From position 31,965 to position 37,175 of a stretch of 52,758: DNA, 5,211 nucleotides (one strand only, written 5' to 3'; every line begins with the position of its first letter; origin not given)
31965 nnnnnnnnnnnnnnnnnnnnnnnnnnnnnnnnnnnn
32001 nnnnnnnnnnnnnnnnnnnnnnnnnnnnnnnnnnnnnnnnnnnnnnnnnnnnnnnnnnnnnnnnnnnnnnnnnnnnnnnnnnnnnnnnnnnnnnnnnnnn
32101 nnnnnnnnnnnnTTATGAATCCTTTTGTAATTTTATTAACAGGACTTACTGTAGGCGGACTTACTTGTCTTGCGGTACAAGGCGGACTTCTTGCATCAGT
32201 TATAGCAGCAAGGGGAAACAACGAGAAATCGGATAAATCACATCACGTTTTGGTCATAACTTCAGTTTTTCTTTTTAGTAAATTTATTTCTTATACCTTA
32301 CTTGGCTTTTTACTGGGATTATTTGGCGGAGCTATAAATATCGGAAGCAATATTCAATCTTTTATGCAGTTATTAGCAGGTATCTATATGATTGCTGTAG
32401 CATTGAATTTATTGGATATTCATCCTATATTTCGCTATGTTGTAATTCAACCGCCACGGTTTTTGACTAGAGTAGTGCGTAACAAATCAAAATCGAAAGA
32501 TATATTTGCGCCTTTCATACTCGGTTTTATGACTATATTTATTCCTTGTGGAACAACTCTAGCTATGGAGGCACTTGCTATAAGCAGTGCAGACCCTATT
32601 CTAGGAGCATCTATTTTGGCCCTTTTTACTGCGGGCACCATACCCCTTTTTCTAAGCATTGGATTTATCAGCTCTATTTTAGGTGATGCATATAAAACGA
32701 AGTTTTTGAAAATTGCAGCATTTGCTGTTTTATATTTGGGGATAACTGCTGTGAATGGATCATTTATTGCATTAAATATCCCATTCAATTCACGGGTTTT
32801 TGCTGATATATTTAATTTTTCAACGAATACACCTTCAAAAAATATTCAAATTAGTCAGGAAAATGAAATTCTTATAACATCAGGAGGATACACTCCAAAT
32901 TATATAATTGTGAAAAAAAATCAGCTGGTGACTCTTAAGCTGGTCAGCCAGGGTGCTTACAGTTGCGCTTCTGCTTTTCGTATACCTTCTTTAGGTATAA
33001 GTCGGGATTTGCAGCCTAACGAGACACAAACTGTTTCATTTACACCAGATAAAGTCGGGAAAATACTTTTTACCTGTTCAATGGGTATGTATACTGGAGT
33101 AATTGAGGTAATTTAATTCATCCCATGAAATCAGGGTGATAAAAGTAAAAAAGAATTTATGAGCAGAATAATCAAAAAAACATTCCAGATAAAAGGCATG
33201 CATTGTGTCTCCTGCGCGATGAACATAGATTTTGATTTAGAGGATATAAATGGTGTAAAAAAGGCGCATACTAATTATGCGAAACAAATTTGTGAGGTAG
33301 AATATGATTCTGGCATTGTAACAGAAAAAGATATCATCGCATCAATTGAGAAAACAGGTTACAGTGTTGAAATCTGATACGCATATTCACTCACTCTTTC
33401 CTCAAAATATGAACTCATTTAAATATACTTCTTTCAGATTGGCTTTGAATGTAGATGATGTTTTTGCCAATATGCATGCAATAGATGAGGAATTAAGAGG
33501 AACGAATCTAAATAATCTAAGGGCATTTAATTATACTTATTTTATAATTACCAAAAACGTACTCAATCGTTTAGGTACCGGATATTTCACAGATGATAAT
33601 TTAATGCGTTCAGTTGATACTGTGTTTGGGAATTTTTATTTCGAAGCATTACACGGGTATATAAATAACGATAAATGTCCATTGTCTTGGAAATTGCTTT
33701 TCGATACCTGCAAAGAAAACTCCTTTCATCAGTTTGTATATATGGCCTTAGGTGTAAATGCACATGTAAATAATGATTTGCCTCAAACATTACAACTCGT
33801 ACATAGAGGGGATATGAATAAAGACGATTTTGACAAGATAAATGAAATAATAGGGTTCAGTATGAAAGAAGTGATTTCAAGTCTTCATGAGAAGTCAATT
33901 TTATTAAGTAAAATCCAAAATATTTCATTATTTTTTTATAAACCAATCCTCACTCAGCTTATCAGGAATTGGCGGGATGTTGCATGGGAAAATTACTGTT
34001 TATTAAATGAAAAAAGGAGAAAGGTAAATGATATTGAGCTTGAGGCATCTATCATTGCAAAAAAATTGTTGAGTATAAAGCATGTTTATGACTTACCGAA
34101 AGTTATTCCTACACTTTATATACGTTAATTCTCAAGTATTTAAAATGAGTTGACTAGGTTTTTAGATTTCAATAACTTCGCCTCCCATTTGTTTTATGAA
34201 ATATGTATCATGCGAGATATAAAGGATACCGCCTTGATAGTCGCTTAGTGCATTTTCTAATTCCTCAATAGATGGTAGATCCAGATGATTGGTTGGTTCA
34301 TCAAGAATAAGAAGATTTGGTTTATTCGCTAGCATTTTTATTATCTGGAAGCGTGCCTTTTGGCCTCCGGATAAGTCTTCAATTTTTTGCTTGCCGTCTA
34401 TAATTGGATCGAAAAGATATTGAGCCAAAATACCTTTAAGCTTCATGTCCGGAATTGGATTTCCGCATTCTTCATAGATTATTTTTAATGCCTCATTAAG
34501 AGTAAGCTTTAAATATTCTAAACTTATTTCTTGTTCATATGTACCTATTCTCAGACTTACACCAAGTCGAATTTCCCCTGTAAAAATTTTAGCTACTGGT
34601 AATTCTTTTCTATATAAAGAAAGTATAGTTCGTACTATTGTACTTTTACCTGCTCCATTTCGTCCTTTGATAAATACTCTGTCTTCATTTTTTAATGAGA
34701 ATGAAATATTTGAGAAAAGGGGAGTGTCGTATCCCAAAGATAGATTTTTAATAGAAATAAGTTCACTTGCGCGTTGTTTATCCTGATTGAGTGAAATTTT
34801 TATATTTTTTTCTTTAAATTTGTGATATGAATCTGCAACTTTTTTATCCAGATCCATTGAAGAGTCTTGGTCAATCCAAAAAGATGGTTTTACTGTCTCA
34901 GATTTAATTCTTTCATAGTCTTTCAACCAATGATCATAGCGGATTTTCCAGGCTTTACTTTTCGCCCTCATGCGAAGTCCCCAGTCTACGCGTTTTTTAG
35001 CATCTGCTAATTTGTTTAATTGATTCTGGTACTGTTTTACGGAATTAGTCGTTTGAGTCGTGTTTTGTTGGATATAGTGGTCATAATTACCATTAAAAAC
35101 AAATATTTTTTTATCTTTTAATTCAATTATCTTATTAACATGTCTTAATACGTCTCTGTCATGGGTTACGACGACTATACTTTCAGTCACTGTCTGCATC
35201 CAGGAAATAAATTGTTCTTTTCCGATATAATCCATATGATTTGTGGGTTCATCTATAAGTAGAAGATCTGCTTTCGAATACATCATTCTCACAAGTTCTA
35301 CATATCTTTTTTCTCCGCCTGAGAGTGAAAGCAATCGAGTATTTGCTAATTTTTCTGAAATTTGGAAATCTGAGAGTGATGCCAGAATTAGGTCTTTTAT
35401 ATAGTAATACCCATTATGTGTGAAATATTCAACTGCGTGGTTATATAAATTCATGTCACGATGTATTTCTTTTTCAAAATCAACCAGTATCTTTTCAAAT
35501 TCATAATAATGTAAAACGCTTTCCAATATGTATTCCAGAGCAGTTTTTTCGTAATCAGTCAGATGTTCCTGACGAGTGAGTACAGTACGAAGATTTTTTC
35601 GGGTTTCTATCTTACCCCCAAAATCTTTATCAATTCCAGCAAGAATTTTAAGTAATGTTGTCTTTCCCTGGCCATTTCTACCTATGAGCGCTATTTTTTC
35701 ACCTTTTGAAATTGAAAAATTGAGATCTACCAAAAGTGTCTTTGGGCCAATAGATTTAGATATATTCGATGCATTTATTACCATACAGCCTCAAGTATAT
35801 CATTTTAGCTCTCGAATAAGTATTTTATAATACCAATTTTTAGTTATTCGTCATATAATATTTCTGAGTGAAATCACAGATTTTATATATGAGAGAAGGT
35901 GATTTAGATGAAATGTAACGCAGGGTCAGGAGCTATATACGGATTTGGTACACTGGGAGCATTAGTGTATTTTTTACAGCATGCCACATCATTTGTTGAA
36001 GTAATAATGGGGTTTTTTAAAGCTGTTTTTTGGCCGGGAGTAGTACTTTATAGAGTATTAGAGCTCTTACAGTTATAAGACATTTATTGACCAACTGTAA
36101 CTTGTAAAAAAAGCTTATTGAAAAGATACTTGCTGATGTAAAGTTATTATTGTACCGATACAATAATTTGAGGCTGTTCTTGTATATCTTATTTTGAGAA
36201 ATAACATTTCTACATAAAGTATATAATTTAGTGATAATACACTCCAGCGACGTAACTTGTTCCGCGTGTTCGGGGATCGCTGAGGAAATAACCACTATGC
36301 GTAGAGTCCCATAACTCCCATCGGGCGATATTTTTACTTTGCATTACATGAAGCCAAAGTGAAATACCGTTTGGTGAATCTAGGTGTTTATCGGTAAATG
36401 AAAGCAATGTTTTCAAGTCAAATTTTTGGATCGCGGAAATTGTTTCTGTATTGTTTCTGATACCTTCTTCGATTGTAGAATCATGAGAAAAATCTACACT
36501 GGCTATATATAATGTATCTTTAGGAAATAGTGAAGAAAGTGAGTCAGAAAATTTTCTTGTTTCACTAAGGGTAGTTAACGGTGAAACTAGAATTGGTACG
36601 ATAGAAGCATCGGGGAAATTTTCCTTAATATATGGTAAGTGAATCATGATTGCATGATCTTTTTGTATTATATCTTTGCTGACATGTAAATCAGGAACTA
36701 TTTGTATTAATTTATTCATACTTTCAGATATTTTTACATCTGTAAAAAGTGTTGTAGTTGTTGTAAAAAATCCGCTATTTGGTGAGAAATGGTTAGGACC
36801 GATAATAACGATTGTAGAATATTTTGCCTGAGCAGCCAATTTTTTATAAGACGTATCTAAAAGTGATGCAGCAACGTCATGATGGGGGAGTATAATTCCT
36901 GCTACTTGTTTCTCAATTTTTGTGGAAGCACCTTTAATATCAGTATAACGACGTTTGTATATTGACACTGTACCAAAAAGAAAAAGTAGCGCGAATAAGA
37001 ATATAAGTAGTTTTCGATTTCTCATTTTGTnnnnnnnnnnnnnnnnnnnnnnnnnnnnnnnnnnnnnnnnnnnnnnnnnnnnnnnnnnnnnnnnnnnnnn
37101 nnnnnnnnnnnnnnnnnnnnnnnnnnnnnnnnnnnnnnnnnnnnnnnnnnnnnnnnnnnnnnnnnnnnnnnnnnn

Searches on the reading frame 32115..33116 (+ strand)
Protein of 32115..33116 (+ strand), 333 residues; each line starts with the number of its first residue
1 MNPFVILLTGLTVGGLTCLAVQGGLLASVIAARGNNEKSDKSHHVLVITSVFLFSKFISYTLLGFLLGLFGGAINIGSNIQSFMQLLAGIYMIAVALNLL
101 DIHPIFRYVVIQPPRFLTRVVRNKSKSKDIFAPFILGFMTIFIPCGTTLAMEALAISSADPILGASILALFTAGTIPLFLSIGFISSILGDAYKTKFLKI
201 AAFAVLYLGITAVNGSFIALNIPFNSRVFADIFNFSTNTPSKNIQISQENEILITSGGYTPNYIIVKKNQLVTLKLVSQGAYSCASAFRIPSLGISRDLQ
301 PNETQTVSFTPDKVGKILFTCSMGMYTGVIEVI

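Call 62: search_protein_families(library=pfam, proteins=[window:32115-33116:+], max_evalue=0.0001)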
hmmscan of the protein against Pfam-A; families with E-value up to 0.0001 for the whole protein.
window:32115-33116:+ (333 aa): 2 families
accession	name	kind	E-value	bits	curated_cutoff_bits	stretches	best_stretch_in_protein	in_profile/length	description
PF13386.12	DsbD_2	-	1.7e-27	97.1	24.9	1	6-210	2-198/199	Cytochrome C biogenesis protein transmembrane region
PF13473.12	Cupredoxin_1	-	1.2e-14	54.6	27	1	244-330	17-102/104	Cupredoxin-like domain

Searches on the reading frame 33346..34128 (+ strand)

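Call 62: search_protein_families(library=pfam, proteins=[window:33346-34128:+], max_evalue=0.0001)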
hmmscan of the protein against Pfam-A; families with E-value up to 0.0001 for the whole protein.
window:33346-34128:+ (260 aa): 1 family
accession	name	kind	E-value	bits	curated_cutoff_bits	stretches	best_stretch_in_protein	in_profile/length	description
PF19458.4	DUF5995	-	1e-39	136.6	27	1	36-227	1-208/225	Family of unknown function (DUF5995)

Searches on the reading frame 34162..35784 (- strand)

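Call 14: search_protein_families(library=pfam, proteins=[window:34162-35784:-], max_evalue=0.00001)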
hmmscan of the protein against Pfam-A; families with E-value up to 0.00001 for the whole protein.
window:34162-35784:- (540 aa): 6 families
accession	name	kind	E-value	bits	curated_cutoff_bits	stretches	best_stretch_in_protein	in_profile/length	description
PF00005.33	ABC_tran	-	5.9e-42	144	25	2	20-182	3-137/137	ABC transporter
PF13304.12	AAA_21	-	1e-16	62.3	27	0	446-530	219-303/304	AAA domain, putative AbiEii toxin, Type IV TA system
PF02463.25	SMC_N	-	5.3e-08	33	40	0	31-224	27-213/220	RecF/RecN/SMC N terminal domain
PF13555.12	AAA_29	-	7.3e-07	29.3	27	0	359-385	14-40/61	P-loop containing region of AAA domain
PF03266.21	NTPase_1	-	1.3e-06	28.8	23.9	0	369-408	1-40/168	NTPase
PF12848.13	ABC_tran_Xtn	-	1.8e-06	28.4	25.9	1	220-274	1-52/85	ABC transporter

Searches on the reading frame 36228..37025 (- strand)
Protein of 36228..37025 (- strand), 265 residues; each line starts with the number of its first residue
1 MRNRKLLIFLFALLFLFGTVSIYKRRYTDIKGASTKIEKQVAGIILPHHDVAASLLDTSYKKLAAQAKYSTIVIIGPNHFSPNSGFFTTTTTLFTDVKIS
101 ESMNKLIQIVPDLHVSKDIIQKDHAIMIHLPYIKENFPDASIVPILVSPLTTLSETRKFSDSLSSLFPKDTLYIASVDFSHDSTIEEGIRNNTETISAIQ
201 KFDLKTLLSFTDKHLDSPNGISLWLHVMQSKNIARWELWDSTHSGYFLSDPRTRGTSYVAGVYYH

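Call 62: search_protein_families(library=pfam, proteins=[window:36228-37025:-], max_evalue=0.0001)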
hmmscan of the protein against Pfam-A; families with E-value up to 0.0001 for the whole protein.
window:36228-37025:- (265 aa): 1 family
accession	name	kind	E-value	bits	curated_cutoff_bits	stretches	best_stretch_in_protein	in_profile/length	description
PF01875.22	Memo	-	5.1e-16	59.1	27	1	39-245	31-253/269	Memo-like protein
